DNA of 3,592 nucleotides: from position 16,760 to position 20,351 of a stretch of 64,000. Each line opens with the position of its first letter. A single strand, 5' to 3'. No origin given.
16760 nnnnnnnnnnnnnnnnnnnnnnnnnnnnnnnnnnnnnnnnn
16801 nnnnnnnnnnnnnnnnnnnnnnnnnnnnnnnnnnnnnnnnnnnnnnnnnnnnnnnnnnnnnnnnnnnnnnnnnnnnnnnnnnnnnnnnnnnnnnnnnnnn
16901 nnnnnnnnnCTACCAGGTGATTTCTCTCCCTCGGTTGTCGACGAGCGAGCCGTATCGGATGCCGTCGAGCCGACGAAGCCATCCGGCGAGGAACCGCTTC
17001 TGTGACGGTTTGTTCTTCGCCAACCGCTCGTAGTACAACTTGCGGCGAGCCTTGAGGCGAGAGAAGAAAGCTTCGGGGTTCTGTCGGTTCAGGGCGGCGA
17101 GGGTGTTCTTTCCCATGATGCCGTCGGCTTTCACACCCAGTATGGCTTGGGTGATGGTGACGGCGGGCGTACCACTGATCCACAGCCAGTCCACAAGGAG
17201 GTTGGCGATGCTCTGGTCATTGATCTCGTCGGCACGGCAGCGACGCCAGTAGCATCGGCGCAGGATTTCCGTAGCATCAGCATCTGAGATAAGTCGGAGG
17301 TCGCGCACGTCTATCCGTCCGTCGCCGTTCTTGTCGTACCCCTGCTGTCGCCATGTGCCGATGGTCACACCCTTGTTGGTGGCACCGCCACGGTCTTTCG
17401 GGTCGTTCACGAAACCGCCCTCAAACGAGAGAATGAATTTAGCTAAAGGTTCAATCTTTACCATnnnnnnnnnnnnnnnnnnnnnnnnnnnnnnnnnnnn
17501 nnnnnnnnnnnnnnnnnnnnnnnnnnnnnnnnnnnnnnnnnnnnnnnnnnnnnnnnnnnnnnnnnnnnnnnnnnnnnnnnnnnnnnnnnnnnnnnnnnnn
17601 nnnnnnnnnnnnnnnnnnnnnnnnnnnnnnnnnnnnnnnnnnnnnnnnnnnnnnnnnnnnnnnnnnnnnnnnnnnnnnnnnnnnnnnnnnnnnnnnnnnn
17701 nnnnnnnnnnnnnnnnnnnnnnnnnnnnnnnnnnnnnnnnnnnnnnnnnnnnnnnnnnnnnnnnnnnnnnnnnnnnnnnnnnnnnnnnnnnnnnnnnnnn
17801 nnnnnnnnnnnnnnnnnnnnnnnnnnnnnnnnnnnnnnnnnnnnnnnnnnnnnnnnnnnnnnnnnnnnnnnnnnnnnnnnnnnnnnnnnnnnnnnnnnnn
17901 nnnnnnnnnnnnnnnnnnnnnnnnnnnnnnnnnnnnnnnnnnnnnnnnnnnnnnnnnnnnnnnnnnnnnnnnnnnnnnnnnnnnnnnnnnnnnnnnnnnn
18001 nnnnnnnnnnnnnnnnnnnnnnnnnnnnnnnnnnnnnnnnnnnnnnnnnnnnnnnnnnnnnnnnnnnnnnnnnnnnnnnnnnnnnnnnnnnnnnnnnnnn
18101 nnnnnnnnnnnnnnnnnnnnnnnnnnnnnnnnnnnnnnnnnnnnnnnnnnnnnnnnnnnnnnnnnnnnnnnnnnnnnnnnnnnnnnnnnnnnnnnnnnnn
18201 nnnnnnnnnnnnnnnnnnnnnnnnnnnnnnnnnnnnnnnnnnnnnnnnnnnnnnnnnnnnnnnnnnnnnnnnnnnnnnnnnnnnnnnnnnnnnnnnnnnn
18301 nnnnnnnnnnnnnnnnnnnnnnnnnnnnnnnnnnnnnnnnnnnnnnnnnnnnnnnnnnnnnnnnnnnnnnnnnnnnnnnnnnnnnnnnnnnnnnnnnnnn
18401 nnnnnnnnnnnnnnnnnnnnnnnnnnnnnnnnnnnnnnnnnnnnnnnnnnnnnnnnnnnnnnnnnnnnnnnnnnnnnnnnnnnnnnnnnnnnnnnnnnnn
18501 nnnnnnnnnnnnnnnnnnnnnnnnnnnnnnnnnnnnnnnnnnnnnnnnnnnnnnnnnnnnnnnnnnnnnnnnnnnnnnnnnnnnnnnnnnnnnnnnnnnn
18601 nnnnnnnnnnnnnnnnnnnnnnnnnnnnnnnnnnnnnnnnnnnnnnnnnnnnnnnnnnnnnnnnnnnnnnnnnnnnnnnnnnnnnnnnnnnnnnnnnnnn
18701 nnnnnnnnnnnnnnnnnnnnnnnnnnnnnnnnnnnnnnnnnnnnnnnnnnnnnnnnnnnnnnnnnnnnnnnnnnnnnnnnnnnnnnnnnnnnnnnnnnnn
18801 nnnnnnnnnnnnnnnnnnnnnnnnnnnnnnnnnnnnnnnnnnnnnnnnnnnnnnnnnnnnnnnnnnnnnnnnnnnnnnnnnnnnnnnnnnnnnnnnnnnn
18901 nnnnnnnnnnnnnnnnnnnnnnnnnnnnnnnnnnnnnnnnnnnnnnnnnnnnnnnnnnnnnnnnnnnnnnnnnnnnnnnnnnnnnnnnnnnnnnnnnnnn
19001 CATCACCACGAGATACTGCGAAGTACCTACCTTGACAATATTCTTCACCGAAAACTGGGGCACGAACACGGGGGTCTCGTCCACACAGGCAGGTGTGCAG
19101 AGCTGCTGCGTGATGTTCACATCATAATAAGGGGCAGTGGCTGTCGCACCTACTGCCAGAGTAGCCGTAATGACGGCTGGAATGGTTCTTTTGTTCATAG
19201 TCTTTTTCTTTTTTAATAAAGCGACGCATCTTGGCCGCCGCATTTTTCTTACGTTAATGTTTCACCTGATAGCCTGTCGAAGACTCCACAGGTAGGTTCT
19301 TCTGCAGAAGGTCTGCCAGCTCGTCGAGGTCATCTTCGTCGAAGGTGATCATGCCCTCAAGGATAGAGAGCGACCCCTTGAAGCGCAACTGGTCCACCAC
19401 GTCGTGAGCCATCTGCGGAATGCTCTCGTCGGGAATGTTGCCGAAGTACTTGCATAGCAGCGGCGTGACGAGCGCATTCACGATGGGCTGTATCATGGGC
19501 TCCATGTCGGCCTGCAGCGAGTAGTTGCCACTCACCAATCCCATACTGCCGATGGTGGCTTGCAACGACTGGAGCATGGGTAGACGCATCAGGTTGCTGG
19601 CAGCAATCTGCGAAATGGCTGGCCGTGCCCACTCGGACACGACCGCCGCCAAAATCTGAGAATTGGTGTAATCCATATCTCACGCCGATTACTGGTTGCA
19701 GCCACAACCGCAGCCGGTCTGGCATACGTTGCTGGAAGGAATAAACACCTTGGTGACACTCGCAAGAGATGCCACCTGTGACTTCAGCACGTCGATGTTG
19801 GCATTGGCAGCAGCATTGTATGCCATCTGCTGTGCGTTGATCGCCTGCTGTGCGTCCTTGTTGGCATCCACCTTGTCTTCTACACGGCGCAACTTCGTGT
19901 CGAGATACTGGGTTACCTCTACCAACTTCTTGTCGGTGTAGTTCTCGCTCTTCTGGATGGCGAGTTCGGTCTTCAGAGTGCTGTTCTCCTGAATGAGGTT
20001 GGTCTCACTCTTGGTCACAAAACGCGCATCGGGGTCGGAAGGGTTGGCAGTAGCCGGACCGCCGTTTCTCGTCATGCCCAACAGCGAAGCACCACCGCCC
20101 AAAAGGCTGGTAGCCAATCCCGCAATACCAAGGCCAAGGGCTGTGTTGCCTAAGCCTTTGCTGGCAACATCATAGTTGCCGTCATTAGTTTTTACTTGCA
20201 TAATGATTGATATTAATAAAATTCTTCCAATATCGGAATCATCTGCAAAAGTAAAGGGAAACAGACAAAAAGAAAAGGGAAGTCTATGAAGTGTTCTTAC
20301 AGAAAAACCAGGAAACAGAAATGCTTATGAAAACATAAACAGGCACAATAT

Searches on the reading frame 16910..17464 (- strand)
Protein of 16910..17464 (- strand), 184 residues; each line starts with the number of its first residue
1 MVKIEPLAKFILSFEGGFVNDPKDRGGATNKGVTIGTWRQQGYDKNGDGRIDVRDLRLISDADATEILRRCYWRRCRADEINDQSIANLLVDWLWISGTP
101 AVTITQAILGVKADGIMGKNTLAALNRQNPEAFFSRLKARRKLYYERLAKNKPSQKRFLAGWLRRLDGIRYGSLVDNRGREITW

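Call 9: search_protein_families(library=pfam, proteins=[window:16910-17464:-], max_evalue=0.01)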
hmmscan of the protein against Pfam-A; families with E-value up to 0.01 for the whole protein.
window:16910-17464:- (184 aa): 3 families
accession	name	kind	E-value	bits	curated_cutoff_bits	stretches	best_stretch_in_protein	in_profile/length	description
PF05838.17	Glyco_hydro_108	-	5.7e-24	84.9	21.2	1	9-98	2-85/85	Glycosyl hydrolase 108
PF09374.15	PG_binding_3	-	1.5e-16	60.8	24.6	1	101-166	2-75/76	Predicted Peptidoglycan domain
PF13202.12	EF-hand_5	-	0.0077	16.1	25.9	0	43-57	8-22/25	EF hand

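Call 10: search_protein_families(library=phrogs, proteins=[window:16910-17464:-], max_evalue=0.01)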
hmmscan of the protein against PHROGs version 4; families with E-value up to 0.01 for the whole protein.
window:16910-17464:- (184 aa): 3 families
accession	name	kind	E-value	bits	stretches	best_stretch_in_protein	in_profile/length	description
phrog_315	-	lysis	3.6e-37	129.2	1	6-179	337-497/677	endolysin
phrog_12853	-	unknown function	1.3e-13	52.5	1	5-126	4-130/131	-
phrog_24205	-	unknown function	0.0016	19.4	1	14-30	13-29/45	-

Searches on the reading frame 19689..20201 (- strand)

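Call 9: search_protein_families(library=pfam, proteins=[window:19689-20201:-], max_evalue=0.01)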
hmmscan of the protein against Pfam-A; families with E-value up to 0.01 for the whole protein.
window:19689-20201:- (170 aa): 1 family
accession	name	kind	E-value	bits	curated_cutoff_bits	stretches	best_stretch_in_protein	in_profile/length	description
PF07407.17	Seadorna_VP6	-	0.00052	19.6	27.2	1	67-139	19-92/399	Seadornavirus VP6 protein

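Call 10: search_protein_families(library=phrogs, proteins=[window:19689-20201:-], max_evalue=0.01)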
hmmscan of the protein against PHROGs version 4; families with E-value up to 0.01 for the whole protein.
window:19689-20201:- (170 aa): 0 families
